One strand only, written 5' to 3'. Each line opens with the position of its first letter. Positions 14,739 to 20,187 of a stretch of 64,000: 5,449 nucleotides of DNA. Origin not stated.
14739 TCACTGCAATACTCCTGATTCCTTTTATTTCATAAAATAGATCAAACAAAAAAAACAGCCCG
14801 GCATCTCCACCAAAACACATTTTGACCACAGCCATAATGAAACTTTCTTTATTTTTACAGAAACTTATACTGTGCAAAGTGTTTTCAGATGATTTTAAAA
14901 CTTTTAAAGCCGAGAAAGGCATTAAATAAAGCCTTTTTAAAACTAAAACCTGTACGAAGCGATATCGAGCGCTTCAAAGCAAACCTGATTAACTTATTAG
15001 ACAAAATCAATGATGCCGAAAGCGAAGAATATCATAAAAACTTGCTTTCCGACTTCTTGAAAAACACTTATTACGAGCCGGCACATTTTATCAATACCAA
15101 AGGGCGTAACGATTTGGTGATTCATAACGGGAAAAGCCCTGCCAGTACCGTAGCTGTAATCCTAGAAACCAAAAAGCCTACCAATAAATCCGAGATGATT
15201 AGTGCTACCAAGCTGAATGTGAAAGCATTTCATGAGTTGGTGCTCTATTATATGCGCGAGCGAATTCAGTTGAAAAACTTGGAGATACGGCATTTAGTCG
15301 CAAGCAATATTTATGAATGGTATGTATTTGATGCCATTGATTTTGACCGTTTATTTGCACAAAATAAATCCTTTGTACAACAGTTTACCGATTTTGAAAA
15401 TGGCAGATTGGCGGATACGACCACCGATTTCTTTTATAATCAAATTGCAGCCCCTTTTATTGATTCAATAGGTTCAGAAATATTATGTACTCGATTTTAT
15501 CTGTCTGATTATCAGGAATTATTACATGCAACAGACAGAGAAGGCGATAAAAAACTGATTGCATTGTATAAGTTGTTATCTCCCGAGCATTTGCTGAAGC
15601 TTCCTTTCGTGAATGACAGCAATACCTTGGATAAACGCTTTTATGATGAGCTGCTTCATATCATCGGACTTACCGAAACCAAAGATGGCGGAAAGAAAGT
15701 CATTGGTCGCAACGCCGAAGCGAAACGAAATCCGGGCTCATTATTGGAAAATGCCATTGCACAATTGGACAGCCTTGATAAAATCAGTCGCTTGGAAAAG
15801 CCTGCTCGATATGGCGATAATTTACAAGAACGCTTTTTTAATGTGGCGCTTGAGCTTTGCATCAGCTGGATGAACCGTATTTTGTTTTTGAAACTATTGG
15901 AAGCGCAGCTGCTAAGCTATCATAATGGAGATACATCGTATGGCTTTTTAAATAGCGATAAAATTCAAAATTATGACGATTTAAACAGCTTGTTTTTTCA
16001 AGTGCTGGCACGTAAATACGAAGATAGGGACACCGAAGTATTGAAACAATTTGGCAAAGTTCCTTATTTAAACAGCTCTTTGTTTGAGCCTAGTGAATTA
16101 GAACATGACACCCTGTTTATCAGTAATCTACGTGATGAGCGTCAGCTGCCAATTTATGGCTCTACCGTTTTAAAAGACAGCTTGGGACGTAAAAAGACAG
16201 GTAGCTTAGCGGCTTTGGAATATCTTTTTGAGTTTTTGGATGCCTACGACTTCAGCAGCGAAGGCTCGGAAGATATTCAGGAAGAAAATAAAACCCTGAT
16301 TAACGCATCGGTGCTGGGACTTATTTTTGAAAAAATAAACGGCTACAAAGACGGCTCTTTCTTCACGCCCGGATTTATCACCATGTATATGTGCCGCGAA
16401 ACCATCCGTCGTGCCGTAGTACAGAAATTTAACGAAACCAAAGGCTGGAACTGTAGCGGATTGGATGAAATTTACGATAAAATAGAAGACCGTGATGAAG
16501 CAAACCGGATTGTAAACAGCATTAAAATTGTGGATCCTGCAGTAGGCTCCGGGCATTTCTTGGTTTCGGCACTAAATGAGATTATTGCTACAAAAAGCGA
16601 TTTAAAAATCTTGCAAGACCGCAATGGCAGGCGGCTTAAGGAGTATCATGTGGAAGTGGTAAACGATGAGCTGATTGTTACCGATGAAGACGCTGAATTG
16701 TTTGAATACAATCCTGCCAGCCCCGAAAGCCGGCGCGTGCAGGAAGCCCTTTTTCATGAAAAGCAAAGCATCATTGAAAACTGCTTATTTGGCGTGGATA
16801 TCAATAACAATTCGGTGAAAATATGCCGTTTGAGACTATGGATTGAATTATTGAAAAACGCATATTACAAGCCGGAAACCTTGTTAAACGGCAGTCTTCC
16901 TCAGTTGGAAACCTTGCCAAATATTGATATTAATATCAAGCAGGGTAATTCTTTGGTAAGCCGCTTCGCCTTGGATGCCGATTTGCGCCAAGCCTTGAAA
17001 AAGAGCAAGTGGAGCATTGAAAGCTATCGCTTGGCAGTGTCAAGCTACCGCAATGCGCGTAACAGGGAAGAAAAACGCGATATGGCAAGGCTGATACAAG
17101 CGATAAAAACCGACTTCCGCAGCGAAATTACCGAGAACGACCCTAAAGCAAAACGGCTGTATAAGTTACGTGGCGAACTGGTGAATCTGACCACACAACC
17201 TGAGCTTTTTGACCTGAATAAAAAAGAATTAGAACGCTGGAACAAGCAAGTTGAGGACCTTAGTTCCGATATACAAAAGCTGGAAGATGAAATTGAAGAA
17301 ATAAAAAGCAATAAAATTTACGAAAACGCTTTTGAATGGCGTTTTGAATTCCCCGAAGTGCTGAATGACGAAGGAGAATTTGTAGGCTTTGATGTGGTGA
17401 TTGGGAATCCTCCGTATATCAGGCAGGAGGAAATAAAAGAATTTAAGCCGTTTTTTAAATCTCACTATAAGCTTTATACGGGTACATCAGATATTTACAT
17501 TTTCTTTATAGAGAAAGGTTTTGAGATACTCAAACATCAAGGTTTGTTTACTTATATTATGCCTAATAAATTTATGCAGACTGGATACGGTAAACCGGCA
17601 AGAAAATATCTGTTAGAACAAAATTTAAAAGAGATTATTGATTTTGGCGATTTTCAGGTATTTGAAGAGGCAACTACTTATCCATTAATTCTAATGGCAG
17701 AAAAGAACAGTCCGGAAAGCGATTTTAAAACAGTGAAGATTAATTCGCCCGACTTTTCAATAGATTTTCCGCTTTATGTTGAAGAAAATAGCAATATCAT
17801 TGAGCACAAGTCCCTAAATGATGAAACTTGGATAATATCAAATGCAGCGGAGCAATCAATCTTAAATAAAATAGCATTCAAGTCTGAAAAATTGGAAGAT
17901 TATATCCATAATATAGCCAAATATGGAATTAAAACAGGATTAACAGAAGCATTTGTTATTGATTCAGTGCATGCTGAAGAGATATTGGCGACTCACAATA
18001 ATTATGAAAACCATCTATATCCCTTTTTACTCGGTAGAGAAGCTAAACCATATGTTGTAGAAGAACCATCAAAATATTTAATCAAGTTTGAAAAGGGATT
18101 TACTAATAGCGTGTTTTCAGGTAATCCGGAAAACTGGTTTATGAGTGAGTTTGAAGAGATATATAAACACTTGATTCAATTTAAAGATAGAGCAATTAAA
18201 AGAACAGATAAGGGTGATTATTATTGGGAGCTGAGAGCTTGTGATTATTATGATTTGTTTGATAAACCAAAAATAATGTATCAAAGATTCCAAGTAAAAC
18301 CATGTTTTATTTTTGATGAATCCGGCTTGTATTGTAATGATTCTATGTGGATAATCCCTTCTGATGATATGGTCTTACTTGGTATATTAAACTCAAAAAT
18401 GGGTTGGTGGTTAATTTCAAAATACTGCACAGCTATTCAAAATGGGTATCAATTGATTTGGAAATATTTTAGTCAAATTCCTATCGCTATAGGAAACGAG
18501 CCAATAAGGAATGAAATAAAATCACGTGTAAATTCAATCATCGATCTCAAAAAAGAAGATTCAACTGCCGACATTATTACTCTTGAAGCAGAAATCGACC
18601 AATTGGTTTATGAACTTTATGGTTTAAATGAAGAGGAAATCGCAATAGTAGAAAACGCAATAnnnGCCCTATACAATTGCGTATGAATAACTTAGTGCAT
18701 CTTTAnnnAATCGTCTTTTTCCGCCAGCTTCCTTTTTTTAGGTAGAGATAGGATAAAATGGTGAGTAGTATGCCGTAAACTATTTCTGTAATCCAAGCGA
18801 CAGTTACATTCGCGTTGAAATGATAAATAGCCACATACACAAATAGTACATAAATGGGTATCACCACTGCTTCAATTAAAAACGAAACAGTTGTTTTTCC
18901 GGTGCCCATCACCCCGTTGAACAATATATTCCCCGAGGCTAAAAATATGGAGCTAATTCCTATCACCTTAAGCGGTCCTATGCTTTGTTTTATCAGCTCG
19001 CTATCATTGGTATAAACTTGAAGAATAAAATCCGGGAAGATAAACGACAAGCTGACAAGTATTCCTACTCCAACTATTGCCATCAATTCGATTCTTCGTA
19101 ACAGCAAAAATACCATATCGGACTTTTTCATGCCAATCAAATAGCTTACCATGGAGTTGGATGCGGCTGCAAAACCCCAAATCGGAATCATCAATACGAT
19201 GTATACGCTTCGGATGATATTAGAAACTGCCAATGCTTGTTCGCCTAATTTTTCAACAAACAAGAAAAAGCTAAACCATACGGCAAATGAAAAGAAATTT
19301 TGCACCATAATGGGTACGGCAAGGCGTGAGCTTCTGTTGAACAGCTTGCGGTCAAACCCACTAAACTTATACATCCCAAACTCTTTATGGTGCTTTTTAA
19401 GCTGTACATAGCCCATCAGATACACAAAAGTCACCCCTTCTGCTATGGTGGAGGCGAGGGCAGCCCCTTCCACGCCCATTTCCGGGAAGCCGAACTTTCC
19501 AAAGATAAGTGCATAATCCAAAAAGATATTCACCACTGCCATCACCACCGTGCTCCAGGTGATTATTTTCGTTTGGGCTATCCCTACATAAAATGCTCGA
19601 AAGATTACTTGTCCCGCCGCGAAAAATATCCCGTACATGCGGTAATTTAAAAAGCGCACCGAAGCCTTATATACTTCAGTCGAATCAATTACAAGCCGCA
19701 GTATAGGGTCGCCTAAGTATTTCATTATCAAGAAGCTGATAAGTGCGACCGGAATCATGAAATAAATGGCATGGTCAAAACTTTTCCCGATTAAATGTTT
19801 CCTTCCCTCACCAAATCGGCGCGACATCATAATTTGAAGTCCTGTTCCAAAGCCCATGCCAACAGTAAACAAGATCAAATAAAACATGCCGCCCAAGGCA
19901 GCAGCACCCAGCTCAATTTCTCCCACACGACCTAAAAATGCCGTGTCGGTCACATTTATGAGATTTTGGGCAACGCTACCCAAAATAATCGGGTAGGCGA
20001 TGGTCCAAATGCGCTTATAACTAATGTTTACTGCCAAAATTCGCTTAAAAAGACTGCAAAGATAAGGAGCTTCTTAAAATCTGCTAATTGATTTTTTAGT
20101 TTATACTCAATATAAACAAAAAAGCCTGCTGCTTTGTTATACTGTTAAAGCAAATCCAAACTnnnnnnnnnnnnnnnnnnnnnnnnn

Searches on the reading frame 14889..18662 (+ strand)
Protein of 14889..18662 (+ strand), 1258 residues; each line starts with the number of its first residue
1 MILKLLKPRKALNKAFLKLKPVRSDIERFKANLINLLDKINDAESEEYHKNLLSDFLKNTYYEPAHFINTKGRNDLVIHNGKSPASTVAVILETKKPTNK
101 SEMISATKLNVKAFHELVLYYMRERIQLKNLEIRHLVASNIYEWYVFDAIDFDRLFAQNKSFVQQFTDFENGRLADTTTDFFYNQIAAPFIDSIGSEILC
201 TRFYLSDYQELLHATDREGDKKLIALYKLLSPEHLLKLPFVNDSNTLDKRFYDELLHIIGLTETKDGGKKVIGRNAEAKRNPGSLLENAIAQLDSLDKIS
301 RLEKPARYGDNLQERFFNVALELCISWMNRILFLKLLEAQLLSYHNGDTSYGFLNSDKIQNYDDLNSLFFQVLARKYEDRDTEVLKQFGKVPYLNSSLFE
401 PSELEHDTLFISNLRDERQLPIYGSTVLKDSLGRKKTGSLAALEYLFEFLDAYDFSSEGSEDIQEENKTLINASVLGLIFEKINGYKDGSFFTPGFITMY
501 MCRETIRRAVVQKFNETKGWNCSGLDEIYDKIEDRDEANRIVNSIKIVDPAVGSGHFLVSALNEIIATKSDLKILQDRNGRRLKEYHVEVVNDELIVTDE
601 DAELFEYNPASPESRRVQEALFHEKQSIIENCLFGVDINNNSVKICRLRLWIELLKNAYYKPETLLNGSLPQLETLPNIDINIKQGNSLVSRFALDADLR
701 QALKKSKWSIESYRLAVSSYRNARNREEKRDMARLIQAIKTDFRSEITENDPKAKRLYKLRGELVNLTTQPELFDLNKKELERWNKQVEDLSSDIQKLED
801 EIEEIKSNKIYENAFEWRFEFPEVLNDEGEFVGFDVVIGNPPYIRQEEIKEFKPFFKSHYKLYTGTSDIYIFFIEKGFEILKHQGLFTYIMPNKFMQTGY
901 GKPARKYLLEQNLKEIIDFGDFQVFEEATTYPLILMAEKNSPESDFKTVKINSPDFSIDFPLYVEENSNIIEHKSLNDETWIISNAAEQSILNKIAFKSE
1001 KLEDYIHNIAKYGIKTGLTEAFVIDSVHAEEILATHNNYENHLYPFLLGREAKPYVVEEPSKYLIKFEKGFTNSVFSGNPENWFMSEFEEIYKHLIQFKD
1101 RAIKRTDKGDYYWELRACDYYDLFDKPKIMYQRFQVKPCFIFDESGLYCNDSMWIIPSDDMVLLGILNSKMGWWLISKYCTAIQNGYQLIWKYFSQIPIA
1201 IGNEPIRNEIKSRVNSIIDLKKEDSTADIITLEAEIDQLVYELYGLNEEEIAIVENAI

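Call 4: search_protein_families(library=pfam, proteins=[window:14889-18662:+], max_evalue=0.1)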
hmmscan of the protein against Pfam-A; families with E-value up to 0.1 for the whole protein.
window:14889-18662:+ (1258 aa): 6 families
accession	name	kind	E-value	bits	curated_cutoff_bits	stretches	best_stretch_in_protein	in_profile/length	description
PF25120.1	DUF7814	-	1.5e-99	332.8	27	1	244-471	1-228/228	Domain of unknown function (DUF7814)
PF23653.1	DUF7149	-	3.1e-99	331.8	27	1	6-243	1-239/239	Domain of unknown function (DUF7149)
PF07669.17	Eco57I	-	3.3e-44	151.4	25.3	1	631-925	1-171/171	Eco57I restriction-modification methylase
PF12950.13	TaqI_C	-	9.2e-10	39.3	26.5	1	1045-1199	2-118/118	TaqI-like C-terminal specificity domain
PF20473.4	MmeI_Mtase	-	2.6e-08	33.8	27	1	539-741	15-168/259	MmeI, DNA-methyltransferase domain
PF02384.22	N6_Mtase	-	2.2e-07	31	20.4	1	831-990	123-279/311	N-6 DNA Methylase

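Call 5: search_protein_families(library=padloc, proteins=[window:14889-18662:+], max_evalue=0.1)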
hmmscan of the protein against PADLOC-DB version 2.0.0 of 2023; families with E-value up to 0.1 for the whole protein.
window:14889-18662:+ (1258 aa): 55 families (the best 25 are shown)
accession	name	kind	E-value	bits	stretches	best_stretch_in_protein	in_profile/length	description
PDLC03612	REase_MTase_IIG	-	9.2e-275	913.1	1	12-1256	11-1245/1247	Type IIG restriction enzyme-methyltransferase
PDLC03609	REase_MTase_IIG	-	4.2e-65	218.2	4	808-1178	536-906/1066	Type IIG restriction enzyme-methyltransferase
PDLC03596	REase_MTase_IIG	-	1.3e-59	200.2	3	805-1256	686-1144/1148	Type IIG restriction enzyme-methyltransferase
PDLC03604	REase_MTase_IIG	-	1.6e-51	173.4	2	800-1254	503-1004/1011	Type IIG restriction enzyme-methyltransferase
PDLC03601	REase_MTase_IIG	-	1.2e-47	160.4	3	833-1254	673-1105/1110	Type IIG restriction enzyme-methyltransferase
PDLC02643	DrmMI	-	2.6e-35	119.7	1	489-1187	556-1194/1347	DrmMI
PDLC03335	MTase_II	-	2.5e-32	110.3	1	795-1190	162-561/607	Type II methyltransferase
PDLC03629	REase_MTase_IIG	-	6.5e-30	101.7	2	812-1005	553-751/1182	Type IIG restriction enzyme-methyltransferase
PDLC03313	MTase_II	-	3.6e-28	96.4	2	832-1025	143-349/563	Type II methyltransferase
PDLC03628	REase_MTase_IIG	-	1.2e-27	94.5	2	539-1014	489-931/1100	Type IIG restriction enzyme-methyltransferase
PDLC03226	MTase_II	-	1.3e-21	74.9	2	832-948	127-243/579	Type II methyltransferase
PDLC02638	DrmMI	-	6.3e-20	68.9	1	534-890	590-933/935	DrmMI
PDLC03250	MTase_II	-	8.4e-19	65.7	1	834-1256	341-770/775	Type II methyltransferase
PDLC03248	MTase_II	-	9.8e-19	65.5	1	834-1128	86-388/521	Type II methyltransferase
PDLC03235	MTase_II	-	6.4e-18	62.9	1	820-952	232-369/648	Type II methyltransferase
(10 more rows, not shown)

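Call 6: search_protein_families(library=ncbifam, proteins=[window:14889-18662:+], max_evalue=0.1)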
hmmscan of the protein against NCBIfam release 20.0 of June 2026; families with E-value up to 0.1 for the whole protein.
window:14889-18662:+ (1258 aa): 4 families
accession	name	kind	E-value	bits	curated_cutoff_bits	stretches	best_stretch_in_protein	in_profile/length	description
NF033452.1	BREX_1_MTaseX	exception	3.9e-27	94.5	500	1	491-1227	253-886/1210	BREX-1 system adenine-specific DNA-methyltransferase PglX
NF033451.1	BREX_2_MTaseX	equivalog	9.7e-17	60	400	3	833-920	358-451/1185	BREX-2 system adenine-specific DNA-methyltransferase PglX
NF033455.1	BREX_6_MTaseX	exception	3.1e-14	51.5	900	2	834-930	555-648/1319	BREX-6 system adenine-specific DNA-methyltransferase PglX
TIGR03534.1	RF_mod_PrmC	equivalog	0.018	14.5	199.1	1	833-854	156-177/253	peptide chain release factor N(5)-glutamine methyltransferase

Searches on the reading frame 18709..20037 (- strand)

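Call 37: search_protein_families(library=pfam, proteins=[window:18709-20037:-], max_evalue=0.001)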
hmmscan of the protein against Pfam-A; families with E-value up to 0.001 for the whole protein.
window:18709-20037:- (443 aa): 1 family
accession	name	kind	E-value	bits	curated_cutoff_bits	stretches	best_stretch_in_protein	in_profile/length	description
PF01554.23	MatE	-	3.9e-45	153.9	24.9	2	16-175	1-160/161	MatE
